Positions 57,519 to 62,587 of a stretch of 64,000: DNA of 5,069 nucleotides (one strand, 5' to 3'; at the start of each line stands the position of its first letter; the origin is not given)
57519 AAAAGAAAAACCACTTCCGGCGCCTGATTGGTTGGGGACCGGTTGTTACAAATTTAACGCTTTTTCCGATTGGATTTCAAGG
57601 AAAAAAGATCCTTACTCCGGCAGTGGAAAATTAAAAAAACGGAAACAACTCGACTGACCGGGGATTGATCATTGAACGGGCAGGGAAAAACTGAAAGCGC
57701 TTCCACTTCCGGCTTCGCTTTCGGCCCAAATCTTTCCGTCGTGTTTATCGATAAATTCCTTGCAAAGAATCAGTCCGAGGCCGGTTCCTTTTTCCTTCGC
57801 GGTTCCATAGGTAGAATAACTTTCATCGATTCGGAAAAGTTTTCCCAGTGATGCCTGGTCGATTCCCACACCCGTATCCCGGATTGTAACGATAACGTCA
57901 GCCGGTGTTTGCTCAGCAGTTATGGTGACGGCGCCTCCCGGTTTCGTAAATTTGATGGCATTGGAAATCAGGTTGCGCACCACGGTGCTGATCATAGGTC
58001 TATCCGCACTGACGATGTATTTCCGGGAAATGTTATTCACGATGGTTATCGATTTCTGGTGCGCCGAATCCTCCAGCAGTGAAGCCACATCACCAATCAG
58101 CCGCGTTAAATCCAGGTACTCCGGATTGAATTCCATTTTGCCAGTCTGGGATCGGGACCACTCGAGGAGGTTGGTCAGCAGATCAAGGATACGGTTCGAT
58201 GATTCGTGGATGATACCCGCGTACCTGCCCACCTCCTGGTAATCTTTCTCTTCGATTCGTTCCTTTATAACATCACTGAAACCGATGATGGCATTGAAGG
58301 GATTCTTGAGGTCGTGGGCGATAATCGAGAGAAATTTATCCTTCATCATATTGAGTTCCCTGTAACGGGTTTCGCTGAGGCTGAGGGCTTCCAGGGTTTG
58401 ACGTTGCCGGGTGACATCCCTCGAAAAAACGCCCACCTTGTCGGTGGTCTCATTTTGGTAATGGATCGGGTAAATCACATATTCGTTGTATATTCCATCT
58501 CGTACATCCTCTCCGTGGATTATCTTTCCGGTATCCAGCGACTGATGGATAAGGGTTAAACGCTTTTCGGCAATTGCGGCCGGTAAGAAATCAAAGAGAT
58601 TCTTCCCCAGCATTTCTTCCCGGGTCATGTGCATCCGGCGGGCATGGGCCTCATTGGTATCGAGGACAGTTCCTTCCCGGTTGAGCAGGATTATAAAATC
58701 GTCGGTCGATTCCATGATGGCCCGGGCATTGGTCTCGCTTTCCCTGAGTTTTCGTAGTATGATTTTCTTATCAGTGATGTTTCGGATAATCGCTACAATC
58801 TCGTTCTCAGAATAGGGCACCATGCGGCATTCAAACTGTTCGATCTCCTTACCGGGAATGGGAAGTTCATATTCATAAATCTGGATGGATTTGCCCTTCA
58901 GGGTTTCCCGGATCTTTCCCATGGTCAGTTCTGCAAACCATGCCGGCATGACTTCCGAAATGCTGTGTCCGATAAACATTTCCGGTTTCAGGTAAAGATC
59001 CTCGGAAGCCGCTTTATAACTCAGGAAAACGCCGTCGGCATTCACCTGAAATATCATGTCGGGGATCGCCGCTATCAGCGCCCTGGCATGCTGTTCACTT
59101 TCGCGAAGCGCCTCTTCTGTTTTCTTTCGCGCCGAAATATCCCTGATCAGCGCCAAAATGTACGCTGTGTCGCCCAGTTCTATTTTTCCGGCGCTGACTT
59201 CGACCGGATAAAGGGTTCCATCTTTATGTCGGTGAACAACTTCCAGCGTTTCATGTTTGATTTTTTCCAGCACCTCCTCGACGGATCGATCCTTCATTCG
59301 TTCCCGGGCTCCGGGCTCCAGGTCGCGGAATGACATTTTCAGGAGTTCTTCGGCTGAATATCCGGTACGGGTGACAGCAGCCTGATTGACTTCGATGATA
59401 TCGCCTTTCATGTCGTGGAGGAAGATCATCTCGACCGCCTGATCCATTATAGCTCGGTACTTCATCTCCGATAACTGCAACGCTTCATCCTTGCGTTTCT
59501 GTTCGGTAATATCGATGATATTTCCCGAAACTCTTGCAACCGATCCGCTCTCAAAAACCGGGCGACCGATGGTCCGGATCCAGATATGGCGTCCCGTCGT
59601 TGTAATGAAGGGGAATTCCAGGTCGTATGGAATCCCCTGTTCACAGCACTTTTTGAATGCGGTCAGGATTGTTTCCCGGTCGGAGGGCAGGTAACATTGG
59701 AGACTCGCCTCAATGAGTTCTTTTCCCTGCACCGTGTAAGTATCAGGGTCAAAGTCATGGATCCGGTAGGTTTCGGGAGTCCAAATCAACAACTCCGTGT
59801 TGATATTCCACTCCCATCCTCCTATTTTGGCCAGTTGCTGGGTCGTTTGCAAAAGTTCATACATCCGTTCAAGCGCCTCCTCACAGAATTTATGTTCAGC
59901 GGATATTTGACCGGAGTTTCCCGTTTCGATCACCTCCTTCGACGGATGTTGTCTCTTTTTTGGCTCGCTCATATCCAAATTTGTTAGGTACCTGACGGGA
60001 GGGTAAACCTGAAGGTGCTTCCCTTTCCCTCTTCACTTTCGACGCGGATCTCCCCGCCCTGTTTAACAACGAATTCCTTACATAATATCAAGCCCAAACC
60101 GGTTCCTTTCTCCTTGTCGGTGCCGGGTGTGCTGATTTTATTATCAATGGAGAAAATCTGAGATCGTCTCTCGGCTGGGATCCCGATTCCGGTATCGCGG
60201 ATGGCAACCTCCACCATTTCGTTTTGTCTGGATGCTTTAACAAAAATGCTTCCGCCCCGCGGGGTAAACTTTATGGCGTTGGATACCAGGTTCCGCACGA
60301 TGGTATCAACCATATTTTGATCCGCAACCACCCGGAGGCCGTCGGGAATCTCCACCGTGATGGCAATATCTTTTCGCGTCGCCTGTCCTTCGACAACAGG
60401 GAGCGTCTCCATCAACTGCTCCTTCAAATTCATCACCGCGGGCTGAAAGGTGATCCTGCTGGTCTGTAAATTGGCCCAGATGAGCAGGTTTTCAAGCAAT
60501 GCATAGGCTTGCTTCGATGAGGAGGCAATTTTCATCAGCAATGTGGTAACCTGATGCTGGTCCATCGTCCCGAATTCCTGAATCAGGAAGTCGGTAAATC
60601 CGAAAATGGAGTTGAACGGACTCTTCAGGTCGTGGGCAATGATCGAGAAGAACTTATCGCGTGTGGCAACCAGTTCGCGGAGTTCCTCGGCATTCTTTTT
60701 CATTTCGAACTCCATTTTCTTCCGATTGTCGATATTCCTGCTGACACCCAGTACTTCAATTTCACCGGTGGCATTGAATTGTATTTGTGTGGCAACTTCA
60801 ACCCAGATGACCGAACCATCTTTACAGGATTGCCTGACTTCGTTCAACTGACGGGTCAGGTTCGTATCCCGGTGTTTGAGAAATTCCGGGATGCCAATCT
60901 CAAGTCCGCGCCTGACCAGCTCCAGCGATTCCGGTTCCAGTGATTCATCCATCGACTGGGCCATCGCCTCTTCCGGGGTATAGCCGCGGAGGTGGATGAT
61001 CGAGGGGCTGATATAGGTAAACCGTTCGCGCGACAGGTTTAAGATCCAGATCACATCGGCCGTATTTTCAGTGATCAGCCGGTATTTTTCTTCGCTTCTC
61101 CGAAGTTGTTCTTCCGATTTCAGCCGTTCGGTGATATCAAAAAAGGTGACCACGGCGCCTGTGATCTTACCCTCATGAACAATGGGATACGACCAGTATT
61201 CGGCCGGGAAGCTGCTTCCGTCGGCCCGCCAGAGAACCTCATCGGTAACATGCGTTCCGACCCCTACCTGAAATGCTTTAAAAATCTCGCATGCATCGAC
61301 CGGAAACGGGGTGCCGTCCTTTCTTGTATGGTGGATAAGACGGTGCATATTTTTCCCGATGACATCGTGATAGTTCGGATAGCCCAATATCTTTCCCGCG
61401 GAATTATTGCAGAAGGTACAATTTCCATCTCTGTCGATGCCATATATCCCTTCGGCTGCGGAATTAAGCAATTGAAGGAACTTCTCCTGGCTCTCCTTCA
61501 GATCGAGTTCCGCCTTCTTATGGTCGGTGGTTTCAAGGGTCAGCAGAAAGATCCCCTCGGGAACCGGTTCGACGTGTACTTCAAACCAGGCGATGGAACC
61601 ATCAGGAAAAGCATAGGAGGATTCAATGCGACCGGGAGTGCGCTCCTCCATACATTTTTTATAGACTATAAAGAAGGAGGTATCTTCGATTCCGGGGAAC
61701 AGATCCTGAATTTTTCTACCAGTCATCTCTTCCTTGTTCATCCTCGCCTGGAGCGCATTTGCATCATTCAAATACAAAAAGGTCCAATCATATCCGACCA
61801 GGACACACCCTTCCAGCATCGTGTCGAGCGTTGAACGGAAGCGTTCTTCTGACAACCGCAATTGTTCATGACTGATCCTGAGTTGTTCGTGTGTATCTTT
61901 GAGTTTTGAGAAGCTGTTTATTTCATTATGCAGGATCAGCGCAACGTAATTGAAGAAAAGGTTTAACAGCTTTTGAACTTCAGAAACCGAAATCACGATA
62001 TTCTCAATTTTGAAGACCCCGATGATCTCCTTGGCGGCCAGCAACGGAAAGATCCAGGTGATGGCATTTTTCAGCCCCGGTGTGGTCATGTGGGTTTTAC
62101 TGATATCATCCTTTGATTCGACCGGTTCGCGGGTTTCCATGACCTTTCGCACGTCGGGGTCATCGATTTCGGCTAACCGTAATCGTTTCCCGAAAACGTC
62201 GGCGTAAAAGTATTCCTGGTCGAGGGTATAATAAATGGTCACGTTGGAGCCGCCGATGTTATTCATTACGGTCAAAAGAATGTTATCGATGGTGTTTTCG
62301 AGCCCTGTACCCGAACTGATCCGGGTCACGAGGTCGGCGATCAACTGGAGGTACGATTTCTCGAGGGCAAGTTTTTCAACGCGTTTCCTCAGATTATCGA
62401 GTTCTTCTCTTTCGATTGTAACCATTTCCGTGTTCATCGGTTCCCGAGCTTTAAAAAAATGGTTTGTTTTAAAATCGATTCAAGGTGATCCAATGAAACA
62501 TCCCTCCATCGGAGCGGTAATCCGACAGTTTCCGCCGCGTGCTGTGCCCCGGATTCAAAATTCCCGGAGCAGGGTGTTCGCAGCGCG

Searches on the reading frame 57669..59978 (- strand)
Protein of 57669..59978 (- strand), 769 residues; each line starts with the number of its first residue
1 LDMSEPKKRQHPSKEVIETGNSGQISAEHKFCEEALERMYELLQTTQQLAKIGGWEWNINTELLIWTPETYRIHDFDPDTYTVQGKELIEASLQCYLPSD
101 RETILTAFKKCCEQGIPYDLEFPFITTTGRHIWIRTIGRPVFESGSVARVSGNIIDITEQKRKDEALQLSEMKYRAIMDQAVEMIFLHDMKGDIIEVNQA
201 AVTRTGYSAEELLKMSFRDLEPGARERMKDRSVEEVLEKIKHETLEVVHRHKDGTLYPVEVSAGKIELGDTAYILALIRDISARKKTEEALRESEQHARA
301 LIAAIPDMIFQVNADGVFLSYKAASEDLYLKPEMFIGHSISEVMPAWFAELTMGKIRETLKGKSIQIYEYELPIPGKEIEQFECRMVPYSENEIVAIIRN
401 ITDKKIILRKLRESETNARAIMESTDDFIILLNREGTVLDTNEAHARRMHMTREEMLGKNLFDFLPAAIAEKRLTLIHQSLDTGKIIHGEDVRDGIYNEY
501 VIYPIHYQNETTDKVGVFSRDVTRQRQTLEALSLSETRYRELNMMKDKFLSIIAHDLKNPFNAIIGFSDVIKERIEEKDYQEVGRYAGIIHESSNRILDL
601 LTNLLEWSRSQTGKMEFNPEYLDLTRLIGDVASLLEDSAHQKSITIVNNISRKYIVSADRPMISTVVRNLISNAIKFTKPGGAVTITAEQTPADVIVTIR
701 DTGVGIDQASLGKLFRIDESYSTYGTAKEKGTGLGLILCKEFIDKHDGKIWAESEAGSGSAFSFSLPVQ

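Call 7: search_protein_families(library=pfam, proteins=[window:57669-59978:-], max_evalue=0.001)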
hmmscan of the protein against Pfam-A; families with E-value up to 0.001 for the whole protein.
window:57669-59978:- (769 aa): 9 families
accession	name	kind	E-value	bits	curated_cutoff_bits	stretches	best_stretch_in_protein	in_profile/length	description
PF13426.13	PAS_9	-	3.6e-36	124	27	2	183-282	2-102/103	PAS domain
PF08448.16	PAS_4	-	1.1e-34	119.4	23.1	3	423-527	2-110/110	PAS fold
PF00989.32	PAS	-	1e-26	93.6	22.6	2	174-281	3-113/113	PAS fold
PF02518.31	HATPase_c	-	5.1e-25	88.5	26.4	1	659-768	2-109/111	Histidine kinase-, DNA gyrase B-, and HSP90-like ATPase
PF08447.18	PAS_3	-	2.8e-17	63.2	25.6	1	66-152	4-87/89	PAS fold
PF00512.31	HisKA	-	1.4e-14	54.3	26.9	1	545-613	1-66/66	His Kinase A (phospho-acceptor) domain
PF13188.13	PAS_8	-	2.8e-12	46.5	21.8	1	173-227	2-57/65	PAS domain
PF24820.1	Diguanyl_cycl_sensor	-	3.1e-05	24.3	28.1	0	423-480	3-61/109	Diguanylate cyclase-like sensor domain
PF13581.12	HATPase_c_2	-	0.00011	22.6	27.4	1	663-746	32-112/127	Histidine kinase-like ATPase domain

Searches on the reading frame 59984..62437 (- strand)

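Call 7: search_protein_families(library=pfam, proteins=[window:59984-62437:-], max_evalue=0.001)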
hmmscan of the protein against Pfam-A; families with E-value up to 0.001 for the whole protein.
window:59984-62437:- (817 aa): 10 families
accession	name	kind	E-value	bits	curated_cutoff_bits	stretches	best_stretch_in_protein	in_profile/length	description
PF00989.32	PAS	-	7.9e-32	110.1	22.6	3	320-435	3-113/113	PAS fold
PF02518.31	HATPase_c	-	8.5e-27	94.2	26.4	1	706-815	2-109/111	Histidine kinase-, DNA gyrase B-, and HSP90-like ATPase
PF13426.13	PAS_9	-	2e-22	79.8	27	1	330-437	3-103/103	PAS domain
PF08448.16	PAS_4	-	3.8e-13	50.1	23.1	1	210-305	7-107/110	PAS fold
PF13188.13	PAS_8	-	1e-11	44.7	21.8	1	318-368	1-47/65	PAS domain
PF08447.18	PAS_3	-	4.5e-09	36.9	25.6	1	474-564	2-87/89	PAS fold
PF00512.31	HisKA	-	2.2e-06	28.1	26.9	1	593-657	2-63/66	His Kinase A (phospho-acceptor) domain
PF12860.13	PAS_7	-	1.5e-05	25.5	27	1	324-443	1-115/115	PAS fold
PF13185.12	GAF_2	-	0.00069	20.3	28.6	0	46-144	4-108/136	GAF domain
PF13581.12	HATPase_c_2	-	0.00076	19.9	27.4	0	713-793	35-112/127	Histidine kinase-like ATPase domain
